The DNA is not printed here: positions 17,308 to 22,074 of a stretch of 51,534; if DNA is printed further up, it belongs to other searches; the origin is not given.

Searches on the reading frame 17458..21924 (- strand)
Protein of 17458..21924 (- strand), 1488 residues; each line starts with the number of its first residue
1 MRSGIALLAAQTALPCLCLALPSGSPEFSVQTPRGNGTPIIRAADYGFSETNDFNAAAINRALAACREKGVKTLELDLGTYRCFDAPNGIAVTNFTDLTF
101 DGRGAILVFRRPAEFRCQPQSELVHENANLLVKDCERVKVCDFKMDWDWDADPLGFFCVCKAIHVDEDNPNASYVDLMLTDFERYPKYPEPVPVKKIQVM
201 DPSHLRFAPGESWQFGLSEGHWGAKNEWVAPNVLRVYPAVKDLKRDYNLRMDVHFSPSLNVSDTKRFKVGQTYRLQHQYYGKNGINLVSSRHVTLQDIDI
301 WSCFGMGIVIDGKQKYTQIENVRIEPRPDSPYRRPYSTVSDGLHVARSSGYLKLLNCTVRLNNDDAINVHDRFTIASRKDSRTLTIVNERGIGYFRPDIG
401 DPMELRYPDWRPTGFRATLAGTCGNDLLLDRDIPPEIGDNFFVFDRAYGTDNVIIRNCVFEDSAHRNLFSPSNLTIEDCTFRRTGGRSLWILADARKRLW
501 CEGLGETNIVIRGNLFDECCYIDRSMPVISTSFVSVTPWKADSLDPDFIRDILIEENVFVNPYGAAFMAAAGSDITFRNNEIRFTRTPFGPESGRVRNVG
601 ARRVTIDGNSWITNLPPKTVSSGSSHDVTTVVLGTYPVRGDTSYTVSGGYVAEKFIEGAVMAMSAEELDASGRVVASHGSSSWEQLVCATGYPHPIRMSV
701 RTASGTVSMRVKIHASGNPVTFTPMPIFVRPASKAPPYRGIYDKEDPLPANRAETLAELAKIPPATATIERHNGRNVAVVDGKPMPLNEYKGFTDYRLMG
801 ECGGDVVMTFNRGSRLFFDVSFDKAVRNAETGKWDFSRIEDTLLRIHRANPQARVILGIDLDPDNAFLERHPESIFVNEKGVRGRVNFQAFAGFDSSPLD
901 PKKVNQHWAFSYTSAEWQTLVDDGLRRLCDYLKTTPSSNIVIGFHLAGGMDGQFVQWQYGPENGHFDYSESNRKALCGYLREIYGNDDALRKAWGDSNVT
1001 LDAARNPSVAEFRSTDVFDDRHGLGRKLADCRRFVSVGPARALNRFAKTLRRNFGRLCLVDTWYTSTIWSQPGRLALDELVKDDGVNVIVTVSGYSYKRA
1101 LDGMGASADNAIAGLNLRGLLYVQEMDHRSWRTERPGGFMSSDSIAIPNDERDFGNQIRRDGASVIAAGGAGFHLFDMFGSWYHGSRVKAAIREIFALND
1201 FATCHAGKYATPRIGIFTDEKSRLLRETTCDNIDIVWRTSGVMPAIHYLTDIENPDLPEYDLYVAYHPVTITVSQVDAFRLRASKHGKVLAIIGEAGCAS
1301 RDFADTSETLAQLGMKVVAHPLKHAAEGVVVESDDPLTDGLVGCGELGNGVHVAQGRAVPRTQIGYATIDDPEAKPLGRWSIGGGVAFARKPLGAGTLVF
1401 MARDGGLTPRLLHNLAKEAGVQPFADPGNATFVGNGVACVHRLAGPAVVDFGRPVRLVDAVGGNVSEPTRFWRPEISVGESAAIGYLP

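Call 68: search_protein_families(library=pfam, proteins=[window:17458-21924:-], max_evalue=0.0001)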
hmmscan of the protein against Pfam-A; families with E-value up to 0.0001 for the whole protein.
window:17458-21924:- (1488 aa): 1 family
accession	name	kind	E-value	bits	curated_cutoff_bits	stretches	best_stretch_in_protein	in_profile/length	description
PF13229.12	Beta_helix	-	1.4e-13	51.2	25.9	0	282-373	69-148/158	Right handed beta helix region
